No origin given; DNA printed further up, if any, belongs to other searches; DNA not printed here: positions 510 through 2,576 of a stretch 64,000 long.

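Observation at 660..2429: Single-polypeptide [NiFe]-hydrogenase: small-subunit module fused to a large subunit that lacks a C-terminal maturation peptide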

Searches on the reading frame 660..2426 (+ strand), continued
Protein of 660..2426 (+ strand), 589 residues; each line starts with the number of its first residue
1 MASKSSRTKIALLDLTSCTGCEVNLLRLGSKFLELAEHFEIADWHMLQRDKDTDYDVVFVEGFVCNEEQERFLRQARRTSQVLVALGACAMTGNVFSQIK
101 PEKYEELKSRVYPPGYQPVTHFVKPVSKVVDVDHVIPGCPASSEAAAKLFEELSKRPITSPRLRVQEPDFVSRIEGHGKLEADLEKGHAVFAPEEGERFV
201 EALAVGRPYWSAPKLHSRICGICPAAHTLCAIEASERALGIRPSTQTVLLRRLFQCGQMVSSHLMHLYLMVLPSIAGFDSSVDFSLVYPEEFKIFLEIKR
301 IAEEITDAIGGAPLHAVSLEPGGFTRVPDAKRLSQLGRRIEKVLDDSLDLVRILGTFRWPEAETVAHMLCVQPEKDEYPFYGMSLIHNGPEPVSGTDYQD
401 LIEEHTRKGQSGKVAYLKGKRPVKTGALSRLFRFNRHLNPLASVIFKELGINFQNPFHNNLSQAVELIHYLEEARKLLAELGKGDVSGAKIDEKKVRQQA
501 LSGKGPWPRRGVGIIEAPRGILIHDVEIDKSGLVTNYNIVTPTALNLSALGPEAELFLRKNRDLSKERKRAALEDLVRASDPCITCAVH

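Call 19: find_related_loci(query=A1, collection=genome_contigs, flank=10000)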
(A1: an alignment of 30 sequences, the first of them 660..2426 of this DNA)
Query A1 (589 aa) in genome_contigs; peptide patterns used: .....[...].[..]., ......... (x = any residue, [..] = any of these).
600 stretches matched a pattern (row limit reached: there are more); 591 encode a relative of the query (tblastn E <= 1e-3); the best 80 are kept; 80 distinct loci.
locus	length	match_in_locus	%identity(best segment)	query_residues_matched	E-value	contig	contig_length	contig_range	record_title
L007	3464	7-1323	53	152-589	7e-160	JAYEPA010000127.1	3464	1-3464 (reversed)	MAG: Thermodesulfobacteriota bacterium isolate MAG015 MAG015_127, whole genome shotgun sequence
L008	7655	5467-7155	39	6-589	1e-139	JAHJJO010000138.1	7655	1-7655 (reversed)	MAG: Patescibacteria group bacterium isolate Modern_marine_rock_biofilm.mb.41 Modern_marine_rock.mb.41_k141_856701, whol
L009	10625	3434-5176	37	7-589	4e-138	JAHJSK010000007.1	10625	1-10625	MAG: Patescibacteria group bacterium isolate OS_PC_MetaG.mb.199 OS_PC_MetaG.mb.199_k141_24583, whole genome shotgun sequ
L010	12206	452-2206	37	1-589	7e-121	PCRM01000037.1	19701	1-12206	MAG: Candidatus Nealsonbacteria bacterium CG23_combo_of_CG06-09_8_20_14_all_40_13 CG23_scaffold_1067_c, whole genome sho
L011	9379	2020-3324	35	147-589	3e-85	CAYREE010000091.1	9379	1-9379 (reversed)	MAG TPA_asm: uncultured archaeon isolate SRP077602_co7_59 genome assembly, contig: NODE_32467_length_9379_cov_4.487452,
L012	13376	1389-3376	36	6-589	7e-83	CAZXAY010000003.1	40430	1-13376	MAG TPA_asm: uncultured Candidatus Saccharibacteria bacterium isolate SRP011637_co1_138 genome assembly, contig: NODE_19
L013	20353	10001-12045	36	6-589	7e-82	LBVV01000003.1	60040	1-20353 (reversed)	MAG: candidate division CPR2 bacterium GW2011_GWC2_39_10 UT18_C0003, whole genome shotgun sequence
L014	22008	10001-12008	35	5-589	4e-77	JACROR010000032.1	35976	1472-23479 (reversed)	MAG: Candidatus Niyogibacteria bacterium isolate NC_groundwater_1966_Pr3_S-0.2um_45_3 scaffold_843025, whole genome shot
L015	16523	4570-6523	34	1-589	8e-76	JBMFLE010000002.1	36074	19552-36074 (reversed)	MAG: Patescibacteria group bacterium isolate KM4336-41 NODE_2_length_36074_cov_4.407201, whole genome shotgun sequence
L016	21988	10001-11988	36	4-589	2e-75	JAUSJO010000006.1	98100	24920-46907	MAG: bacterium isolate E14_metabat.bin.303 E14_k141_804930, whole genome shotgun sequence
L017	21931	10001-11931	36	7-589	2e-73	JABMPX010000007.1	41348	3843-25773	MAG: Parcubacteria group bacterium isolate bin.79 k141_2105379, whole genome shotgun sequence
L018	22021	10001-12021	34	5-589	3e-73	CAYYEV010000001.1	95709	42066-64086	MAG TPA_asm: uncultured Candidatus Saccharibacteria bacterium isolate SRP239243_co1_80 genome assembly, contig: NODE_192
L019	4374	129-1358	35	170-589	2e-71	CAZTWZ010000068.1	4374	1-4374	MAG TPA_asm: uncultured Candidatus Saccharibacteria bacterium isolate binchicken_co172_94 genome assembly, contig: NODE_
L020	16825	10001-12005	34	5-589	5e-71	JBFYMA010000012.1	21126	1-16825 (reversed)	MAG: Nanoarchaeota archaeon isolate PPR_0050 PPR_0050.fa_k121_835734, whole genome shotgun sequence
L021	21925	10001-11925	34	7-589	1e-70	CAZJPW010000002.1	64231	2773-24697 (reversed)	MAG TPA_asm: uncultured Candidatus Saccharibacteria bacterium isolate binchicken_co330_86 genome assembly, contig: NODE_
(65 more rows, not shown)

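Call 21: find_encoding_contigs(protein=P0017, flank=7000, max_places=1)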
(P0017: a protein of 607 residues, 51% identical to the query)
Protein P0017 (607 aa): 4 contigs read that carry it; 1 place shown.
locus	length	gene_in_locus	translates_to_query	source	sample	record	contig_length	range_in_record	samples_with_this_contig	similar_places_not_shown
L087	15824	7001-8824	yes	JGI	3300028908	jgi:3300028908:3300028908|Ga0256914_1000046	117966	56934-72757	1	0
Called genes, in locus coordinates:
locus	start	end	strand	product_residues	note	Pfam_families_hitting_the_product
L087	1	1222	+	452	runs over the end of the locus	PF00009:GTP_EFTU (weak), PF00071:Ras (faint), PF01926:MMR_HSR1, PF02421:FeoB_N, PF00009:GTP_EFTU, PF01926:MMR_HSR1, PF02421:FeoB_N, PF14714:KH_dom-like, +5 more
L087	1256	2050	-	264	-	PF02673:BacA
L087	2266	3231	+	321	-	PF00933:Glyco_hydro_3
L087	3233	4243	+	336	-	PF05120:GvpG (faint), PF09851:SHOCT (weak)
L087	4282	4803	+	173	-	-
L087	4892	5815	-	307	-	PF00512:HisKA, PF02518:HATPase_c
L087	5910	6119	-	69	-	-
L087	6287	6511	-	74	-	-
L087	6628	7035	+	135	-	PF04020:Phage_holin_4_2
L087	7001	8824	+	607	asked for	PF01058:Oxidored_q6, PF00374:NiFeSe_Hases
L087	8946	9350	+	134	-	PF01741:MscL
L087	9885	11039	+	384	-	-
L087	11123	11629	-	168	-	-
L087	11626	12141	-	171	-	PF02085:Cytochrom_CIII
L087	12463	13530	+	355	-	PF12844:HTH_19, PF13560:HTH_31, PF01381:HTH_3, PF13443:HTH_26 (weak)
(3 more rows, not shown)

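Call 22: find_encoding_contigs(protein=P0002, flank=7000, max_places=1)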
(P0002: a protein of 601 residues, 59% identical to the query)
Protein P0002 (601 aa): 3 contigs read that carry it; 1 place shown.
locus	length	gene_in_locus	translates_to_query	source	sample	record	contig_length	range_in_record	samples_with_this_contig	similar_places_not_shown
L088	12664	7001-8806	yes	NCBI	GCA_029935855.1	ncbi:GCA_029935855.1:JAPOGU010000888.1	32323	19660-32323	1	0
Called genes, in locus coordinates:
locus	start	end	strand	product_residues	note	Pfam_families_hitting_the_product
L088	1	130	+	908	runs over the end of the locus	PF00690:Cation_ATPase_N, PF00122:E1-E2_ATPase, PF00702:Hydrolase, PF13246:Cation_ATPase, PF00689:Cation_ATPase_C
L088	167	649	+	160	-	PF06146:PsiE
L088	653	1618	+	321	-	PF00582:Usp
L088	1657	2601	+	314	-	PF00582:Usp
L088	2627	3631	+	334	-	PF00512:HisKA, PF02518:HATPase_c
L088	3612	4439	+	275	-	PF00990:GGDEF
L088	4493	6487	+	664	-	PF00999:Na_H_Exchanger, PF02254:TrkA_N, PF02080:TrkA_C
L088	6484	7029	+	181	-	PF04972:BON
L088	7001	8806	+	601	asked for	PF01058:Oxidored_q6, PF00374:NiFeSe_Hases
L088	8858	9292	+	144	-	PF04224:DUF417 (faint)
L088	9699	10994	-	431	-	PF13173:AAA_14, PF13635:DUF4143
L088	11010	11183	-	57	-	-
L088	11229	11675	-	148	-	-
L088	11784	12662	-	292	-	?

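Call 23: find_encoding_contigs(protein=P0010, flank=7000, max_places=1)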
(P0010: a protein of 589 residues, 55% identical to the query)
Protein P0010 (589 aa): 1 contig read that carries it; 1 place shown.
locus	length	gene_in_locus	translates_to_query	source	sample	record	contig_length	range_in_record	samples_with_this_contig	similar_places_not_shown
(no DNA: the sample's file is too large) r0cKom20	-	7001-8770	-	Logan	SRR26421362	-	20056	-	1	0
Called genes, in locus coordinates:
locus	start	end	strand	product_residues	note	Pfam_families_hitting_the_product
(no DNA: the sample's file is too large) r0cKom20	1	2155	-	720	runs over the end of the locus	PF21088:MS_channel_1st (weak), PF00924:MS_channel_2nd, PF21082:MS_channel_3rd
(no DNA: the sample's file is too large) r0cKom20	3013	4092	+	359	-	PF01087:GalP_UDP_transf, PF16285:DUF4931_N (weak), PF16268:DUF4921 (weak)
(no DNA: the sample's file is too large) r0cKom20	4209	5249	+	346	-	PF04087:DUF389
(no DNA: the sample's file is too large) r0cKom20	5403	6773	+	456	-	PF03448:MgtE_N, PF00571:CBS, PF01769:MgtE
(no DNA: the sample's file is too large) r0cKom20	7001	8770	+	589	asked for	PF01058:Oxidored_q6, PF00374:NiFeSe_Hases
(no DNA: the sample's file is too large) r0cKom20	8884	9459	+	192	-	?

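Call 24: find_encoding_contigs(protein=P0001, flank=7000, max_places=2)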
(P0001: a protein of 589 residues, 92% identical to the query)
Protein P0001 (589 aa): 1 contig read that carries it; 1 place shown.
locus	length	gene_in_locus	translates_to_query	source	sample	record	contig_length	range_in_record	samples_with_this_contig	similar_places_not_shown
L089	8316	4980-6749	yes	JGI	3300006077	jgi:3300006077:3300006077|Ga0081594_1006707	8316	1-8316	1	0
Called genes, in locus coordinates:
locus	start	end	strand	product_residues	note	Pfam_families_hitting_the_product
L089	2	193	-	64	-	?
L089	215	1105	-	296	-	PF00535:Glycos_transf_2, PF10111:Glyco_tranf_2_2 (weak), PF13641:Glyco_tranf_2_3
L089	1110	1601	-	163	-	-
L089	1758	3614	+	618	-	PF17092:PCB_OB (faint), PF00575:S1, PF00575:S1, PF00575:S1, PF23459:S1_RRP5, PF00575:S1, PF23459:S1_RRP5, PF00575:S1, +4 more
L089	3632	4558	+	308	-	PF25145:NfeD1b_N (weak), PF01343:Peptidase_S49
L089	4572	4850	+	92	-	PF00216:Bac_DNA_binding, PF18291:HU-HIG, PF14908:HU-CCDC81_euk_1 (weak)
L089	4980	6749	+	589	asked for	PF01058:Oxidored_q6, PF00374:NiFeSe_Hases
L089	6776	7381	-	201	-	PF01300:Sua5_yciO_yrdC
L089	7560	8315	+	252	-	?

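Call 37: predict_structure(alignment_id=A1)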
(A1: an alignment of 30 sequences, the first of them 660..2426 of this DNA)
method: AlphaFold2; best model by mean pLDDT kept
length: 589 residues; sequences in the alignment: 30
mean_pLDDT: 83.6   pTM: 0.87
mean pLDDT of the five models: 83.6, 82.5, 82.0, 80.7, 80.2
residues with pLDDT >= 90: 257; 70-90: 246; 50-70: 65; < 50: 21
segments of 3 or more residues with pLDDT < 50: 1-4, 47-50, 168-175, 585-589
pLDDT, mean of each block of 10 residues (from residue 1): 62 70 71 69 56 76 78 84 87 72 82 68 80 87 85 79 55 54 89 69 89 74 82 95 94 93 87 81 79 89 88 76 92 93 93 90 93 89 85 91 82 86 94 96 96 95 97 96 91 92 90 92 95 93 87 94 91 85 49
secondary structure, 60 per line:
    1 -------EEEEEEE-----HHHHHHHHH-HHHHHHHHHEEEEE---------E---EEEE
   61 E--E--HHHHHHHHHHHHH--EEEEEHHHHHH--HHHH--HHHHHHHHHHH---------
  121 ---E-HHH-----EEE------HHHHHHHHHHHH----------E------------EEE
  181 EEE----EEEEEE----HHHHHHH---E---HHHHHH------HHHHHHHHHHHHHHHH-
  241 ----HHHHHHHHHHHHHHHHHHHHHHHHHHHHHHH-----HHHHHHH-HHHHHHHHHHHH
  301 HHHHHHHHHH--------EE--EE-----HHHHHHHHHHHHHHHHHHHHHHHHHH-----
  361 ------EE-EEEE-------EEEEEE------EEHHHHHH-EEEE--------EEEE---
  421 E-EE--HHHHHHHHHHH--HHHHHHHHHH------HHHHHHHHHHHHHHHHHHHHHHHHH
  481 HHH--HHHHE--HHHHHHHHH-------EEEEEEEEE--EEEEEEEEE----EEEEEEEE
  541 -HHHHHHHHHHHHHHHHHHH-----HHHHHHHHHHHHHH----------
elements in order: E8-14 H20-28 H30-38 E39-43 E57-61 H67-79 E82-86 H87-92 H95-98 H101-111 E134-136 H143-154 E178-183 E188-193 H198-204 H212-217 H224-239 H245-275 H281-287 H289-310 H330-355 E370-373 E381-386 H395-400 E402-405 E414-417 H427-437 H440-449 H456-483 H486-489 H493-501 E509-517 E520-528 E533-540 H542-560 H566-579

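Call 43: fold_search(model_id=the predicted structure, library=pdb)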
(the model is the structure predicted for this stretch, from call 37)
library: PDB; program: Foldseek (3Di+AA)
matches with E <= 10: 652; with E <= 0.001: 246
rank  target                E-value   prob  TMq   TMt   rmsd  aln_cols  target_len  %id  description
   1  9nf0_H                8.3e-29  1.00  0.62  0.86   2.5       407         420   30  Structure of the NADPH-bound Pyrococcus furiosus SHI complex (released 2025-07-09)
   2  9nez_D                4.7e-27  1.00  0.64  0.89   2.8       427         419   30  Structure of the Pyrococcus furiosus SHI complex (released 2025-07-09)
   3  9e15_L                1.2e-26  1.00  0.63  0.87   3.1       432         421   31  Alpha-Delta heterodimeric form of soluble hydrogenase I from Pyrococcus furiosus. Data processed and model refined in  (released 2025-07-16)
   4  5yxy_C                6.7e-23  1.00  0.57  0.82   8.2       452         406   28  Crystal structure of the HyhL-HypA complex (form I) (released 2018-06-20)
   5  5xfa_H                5.6e-22  1.00  0.60  0.77   3.9       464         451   25  Crystal structure of NAD+-reducing [NiFe]-hydrogenase in the H2-reduced state (released 2017-08-23)
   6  5xfa_D                7.2e-22  1.00  0.60  0.76   3.8       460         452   25  Crystal structure of NAD+-reducing [NiFe]-hydrogenase in the H2-reduced state (released 2017-08-23)
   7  7t2r_D                1.0e-21  1.00  0.61  0.79   3.9       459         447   25  Structure of electron bifurcating Ni-Fe hydrogenase complex HydABCSL in FMN-free apo state (released 2022-03-16)
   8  5yxy_A                1.2e-21  1.00  0.57  0.81   7.1       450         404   27  Crystal structure of the HyhL-HypA complex (form I) (released 2018-06-20)
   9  5xf9_H                1.8e-21  1.00  0.60  0.76   3.9       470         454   24  Crystal structure of NAD+-reducing [NiFe]-hydrogenase in the air-oxidized state (released 2017-08-23)
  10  5xf9_D                2.0e-21  1.00  0.59  0.75   5.0       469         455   24  Crystal structure of NAD+-reducing [NiFe]-hydrogenase in the air-oxidized state (released 2017-08-23)
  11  5odc_F                2.2e-21  1.00  0.58  0.76   5.0       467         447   24  Heterodisulfide reductase / [NiFe]-hydrogenase complex from Methanothermococcus thermolithotrophicus at 2.3 A resoluti (released 2017-08-30)
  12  5yy0_A                2.4e-21  1.00  0.57  0.82   8.1       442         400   27  Crystal structure of the HyhL-HypA complex (form II) (released 2018-06-20)
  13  5yxy_B                2.5e-20  1.00  0.55  0.81   7.8       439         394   28  Crystal structure of the HyhL-HypA complex (form I) (released 2018-06-20)
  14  9r51_A                9.0e-19  1.00  0.53  0.78   6.4       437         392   26  Dimeric state of the F420-reducing hydrogenase from Methanothermococcus thermolithotrophicus in crystalline form 1 (released 2025-10-22)
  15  4kn9_L                3.2e-18  1.00  0.55  0.66   5.2       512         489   22  High-resolution structure of H2-activated anaerobically purified Dm. baculatum [NiFeSe]-hydrogenase after crystallizat (released 2013-07-10)
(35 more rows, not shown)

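Call 48: search_protein_representatives(protein=window:660-2426:+)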
Query: 589 residues. Proteins with E-value up to 0.001 (for the whole library): 3712; up to 1e-10: 1379; up to 1e-30: 283. The best 150 are listed.
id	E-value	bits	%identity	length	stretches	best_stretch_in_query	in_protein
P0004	4.3e-229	778.4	59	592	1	6-589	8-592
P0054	1.1e-137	476.6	43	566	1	7-589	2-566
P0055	9.7e-108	377.8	38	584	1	9-589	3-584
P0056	8.5e-104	364.8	37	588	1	6-589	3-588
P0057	1.9e-99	350.4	35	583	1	7-589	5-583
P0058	1.5e-83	297.9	39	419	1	169-589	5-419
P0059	2.4e-80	287.3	38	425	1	162-589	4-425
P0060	3.2e-79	283.6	37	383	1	52-435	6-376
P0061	2.0e-78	281.0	37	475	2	168-431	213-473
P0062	3.9e-73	263.6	51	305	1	110-366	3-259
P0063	4.5e-72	260.0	39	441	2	169-364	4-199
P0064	1.9e-71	258.0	36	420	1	169-589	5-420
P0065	3.9e-71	256.9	35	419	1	166-589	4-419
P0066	1.7e-70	254.8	38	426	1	170-589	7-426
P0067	3.8e-69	250.4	34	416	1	169-589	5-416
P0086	6.9e-60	219.8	33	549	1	168-589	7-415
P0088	6.4e-59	216.6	30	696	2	196-578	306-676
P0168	4.7e-47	177.4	32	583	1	167-589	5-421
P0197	9.7e-44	166.5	31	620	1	166-589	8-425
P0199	1.5e-43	165.9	32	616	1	169-589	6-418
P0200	1.5e-43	165.8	32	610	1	168-589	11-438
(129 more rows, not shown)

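Call 57: list_cluster_members(proteins=[window:660-2426:+, window:3216-4991:+, window:17006-19210:+, window:52169-53578:-, window:49929-50957:+, P0004, P0002, P0017, P0013, P0020])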
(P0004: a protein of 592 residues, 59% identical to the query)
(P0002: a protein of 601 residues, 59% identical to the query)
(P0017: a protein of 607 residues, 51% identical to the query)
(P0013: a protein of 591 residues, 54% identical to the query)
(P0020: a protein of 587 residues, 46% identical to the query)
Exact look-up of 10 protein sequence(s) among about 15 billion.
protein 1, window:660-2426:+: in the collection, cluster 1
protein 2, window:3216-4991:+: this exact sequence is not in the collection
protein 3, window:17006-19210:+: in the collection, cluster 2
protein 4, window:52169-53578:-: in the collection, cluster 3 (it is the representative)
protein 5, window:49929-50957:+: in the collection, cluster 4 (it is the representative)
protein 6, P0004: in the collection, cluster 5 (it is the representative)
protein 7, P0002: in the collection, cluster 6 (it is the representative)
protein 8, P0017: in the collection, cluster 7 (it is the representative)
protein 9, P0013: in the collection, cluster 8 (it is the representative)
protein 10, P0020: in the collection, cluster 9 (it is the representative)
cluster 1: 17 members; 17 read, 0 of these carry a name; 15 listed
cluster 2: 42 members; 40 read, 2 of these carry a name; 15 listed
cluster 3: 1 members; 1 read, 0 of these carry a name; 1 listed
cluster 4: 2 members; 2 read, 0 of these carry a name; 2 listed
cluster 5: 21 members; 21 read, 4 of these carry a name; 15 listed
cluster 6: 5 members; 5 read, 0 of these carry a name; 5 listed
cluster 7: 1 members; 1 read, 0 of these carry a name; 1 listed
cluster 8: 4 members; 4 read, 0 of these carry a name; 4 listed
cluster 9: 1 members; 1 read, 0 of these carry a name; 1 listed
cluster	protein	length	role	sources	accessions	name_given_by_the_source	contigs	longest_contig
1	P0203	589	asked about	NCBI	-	-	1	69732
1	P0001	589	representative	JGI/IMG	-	-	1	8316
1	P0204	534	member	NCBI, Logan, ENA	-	-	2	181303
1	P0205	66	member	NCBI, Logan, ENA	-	-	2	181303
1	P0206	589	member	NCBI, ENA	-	-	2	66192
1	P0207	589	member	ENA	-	-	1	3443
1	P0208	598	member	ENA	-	-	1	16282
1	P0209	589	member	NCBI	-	-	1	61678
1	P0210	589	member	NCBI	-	-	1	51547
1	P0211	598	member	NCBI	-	-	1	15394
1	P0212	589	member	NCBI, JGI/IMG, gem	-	-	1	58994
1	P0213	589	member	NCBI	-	-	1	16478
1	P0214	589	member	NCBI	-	-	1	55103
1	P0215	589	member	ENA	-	-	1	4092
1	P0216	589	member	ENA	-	-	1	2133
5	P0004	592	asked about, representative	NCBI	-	-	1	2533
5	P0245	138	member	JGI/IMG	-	-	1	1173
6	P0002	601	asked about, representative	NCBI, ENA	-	-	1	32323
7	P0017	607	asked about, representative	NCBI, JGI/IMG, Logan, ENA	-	-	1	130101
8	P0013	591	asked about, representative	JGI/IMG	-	-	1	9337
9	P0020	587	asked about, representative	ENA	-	-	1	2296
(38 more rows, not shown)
